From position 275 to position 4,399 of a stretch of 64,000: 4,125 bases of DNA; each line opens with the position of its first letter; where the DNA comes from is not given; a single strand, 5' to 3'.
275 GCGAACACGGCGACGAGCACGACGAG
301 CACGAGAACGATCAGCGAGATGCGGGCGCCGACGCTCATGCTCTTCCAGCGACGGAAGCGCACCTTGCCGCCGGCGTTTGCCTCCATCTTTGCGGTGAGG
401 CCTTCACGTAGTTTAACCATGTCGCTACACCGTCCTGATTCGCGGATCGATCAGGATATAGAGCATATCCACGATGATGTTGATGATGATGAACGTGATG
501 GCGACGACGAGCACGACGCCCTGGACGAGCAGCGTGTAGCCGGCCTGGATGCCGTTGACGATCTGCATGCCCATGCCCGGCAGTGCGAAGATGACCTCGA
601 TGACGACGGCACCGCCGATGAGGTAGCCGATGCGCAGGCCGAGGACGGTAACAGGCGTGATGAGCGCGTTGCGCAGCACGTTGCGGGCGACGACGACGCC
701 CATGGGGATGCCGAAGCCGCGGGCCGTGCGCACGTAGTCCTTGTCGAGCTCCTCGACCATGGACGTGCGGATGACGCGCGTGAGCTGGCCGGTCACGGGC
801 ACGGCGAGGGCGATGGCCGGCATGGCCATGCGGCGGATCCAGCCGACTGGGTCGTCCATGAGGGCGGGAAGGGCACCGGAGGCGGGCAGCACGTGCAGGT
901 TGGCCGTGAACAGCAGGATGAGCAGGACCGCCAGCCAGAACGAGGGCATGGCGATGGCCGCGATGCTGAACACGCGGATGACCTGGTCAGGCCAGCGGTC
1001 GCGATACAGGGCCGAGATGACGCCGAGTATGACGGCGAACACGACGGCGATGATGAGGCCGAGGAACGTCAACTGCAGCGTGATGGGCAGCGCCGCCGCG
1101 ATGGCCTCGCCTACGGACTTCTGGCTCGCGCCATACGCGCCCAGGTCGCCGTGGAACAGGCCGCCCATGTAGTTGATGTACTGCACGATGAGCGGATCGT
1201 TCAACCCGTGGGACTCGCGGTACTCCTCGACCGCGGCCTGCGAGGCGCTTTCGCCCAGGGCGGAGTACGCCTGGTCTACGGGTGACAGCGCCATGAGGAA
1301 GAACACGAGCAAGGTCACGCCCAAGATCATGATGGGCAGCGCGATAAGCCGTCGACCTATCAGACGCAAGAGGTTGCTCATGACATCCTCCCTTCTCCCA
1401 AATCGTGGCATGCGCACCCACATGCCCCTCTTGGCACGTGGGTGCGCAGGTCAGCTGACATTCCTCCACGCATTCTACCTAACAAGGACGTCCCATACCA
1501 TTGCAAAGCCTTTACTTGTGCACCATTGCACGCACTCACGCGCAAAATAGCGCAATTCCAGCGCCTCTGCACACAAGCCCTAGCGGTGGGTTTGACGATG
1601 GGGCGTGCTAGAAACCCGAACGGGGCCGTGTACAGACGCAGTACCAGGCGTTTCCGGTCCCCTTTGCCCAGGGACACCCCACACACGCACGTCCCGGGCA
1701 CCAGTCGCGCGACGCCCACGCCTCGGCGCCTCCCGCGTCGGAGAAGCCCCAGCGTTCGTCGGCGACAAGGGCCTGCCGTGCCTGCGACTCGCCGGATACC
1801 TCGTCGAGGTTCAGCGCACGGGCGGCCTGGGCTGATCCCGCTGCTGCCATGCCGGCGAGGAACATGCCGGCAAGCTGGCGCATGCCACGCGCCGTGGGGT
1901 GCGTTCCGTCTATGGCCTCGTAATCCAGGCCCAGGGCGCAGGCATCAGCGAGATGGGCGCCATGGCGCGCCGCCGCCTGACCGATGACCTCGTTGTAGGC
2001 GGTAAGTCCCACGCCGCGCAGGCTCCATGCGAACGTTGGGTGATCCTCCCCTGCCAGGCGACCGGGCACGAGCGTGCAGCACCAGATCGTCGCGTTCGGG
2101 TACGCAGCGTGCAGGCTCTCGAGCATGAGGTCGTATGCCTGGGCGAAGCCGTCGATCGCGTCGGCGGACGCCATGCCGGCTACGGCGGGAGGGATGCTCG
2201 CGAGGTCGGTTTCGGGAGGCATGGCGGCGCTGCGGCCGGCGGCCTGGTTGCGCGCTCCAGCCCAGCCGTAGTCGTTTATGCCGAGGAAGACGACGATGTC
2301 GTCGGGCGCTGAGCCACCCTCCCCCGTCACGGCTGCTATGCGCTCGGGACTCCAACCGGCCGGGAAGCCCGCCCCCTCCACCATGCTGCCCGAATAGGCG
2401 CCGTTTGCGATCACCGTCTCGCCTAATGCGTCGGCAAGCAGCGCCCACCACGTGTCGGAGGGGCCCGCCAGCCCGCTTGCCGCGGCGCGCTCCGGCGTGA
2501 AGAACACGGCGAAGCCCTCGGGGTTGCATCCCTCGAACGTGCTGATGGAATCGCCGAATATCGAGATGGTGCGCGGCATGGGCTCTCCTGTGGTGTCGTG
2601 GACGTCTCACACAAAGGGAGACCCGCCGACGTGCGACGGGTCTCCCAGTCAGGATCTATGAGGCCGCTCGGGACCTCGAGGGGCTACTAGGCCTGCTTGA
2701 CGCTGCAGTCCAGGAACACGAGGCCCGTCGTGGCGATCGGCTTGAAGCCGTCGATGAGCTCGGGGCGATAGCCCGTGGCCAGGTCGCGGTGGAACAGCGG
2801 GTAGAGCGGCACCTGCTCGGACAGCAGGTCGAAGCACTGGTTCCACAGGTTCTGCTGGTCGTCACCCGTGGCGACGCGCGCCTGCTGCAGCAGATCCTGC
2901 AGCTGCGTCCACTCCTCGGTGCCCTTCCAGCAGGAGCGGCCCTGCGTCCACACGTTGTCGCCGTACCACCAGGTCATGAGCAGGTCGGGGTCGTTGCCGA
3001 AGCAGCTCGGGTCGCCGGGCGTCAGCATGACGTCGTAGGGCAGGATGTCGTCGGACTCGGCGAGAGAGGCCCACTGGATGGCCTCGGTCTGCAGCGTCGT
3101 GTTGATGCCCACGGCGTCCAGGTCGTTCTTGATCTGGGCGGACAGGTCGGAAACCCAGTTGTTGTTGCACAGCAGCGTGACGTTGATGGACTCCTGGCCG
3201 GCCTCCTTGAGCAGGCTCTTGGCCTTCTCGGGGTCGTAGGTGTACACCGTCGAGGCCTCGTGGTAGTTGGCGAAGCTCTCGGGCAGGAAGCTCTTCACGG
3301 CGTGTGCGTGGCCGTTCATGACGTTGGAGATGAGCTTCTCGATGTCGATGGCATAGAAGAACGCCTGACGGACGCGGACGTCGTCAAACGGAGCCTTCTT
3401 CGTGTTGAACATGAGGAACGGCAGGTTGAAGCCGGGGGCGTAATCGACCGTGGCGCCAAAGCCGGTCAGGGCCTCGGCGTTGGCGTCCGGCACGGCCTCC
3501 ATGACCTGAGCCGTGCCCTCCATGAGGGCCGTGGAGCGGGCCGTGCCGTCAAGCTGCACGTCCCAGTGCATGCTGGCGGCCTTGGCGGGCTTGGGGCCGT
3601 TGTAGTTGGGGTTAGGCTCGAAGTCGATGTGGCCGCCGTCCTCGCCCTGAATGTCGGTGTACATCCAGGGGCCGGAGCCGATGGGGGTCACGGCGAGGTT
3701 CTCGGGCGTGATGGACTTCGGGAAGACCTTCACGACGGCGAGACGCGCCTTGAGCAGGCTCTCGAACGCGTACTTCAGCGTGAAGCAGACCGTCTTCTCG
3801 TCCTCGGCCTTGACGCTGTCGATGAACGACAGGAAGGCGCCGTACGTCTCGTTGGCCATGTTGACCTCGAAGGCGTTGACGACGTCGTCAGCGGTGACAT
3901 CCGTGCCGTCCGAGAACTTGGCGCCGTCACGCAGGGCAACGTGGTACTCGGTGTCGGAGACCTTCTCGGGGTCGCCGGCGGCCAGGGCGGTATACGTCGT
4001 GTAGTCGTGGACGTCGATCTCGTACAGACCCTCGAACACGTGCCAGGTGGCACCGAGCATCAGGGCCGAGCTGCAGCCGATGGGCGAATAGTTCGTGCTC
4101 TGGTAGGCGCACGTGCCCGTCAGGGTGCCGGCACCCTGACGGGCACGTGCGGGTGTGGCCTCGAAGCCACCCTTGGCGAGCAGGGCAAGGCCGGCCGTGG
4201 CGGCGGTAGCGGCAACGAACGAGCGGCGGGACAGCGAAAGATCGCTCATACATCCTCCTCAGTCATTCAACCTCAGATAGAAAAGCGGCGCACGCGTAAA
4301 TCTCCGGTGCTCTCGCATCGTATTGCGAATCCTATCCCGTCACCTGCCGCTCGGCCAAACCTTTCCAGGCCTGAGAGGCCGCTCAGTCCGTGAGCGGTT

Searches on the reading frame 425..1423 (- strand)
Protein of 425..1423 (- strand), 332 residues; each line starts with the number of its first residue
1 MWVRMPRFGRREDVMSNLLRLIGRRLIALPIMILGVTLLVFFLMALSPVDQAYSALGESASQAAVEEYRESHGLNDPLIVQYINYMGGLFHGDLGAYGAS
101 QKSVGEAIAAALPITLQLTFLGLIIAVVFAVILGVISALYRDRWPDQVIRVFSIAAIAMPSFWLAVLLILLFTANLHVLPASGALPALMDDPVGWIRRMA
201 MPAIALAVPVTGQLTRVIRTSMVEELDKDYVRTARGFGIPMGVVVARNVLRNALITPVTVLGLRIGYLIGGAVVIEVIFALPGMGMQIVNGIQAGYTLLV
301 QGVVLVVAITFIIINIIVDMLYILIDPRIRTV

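Call 36: search_protein_families(library=pfam, proteins=[window:425-1423:-], max_evalue=0.001)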
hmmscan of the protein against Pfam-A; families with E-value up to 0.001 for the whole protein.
window:425-1423:- (332 aa): 2 families
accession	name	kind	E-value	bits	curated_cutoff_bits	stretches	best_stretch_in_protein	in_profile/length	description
PF00528.27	BPD_transp_1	-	8.4e-36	123.9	26.4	1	130-330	1-183/184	Binding-protein-dependent transport system inner membrane component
PF19300.4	BPD_transp_1_N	-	1.1e-11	45.4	23.8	1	19-98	2-82/114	Binding-prot-dependent transport system membrane comp, N-term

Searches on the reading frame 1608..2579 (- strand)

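Call 36: search_protein_families(library=pfam, proteins=[window:1608-2579:-], max_evalue=0.001)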
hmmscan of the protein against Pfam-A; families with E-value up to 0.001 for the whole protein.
window:1608-2579:- (323 aa): 3 families
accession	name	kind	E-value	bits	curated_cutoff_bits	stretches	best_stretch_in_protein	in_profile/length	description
PF13472.12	Lipase_GDSL_2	-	2.6e-17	64.3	32.9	1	7-234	1-177/178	GDSL-like Lipase/Acylhydrolase family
PF16255.11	Lipase_GDSL_lke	-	4.2e-07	30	29.2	1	4-139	2-137/203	GDSL-like Lipase/Acylhydrolase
PF00657.28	Lipase_GDSL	-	1.1e-05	26.2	23.6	1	7-237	3-205/208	GDSL-like Lipase/Acylhydrolase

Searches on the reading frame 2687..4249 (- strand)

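Call 36: search_protein_families(library=pfam, proteins=[window:2687-4249:-], max_evalue=0.001)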
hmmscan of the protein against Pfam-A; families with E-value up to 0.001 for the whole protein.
window:2687-4249:- (520 aa): 1 family
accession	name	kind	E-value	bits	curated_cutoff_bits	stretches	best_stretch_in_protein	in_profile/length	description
PF00496.27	SBP_bac_5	-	5.2e-66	223.7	32.4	1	88-431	5-364/368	Bacterial extracellular solute-binding proteins, family 5 Middle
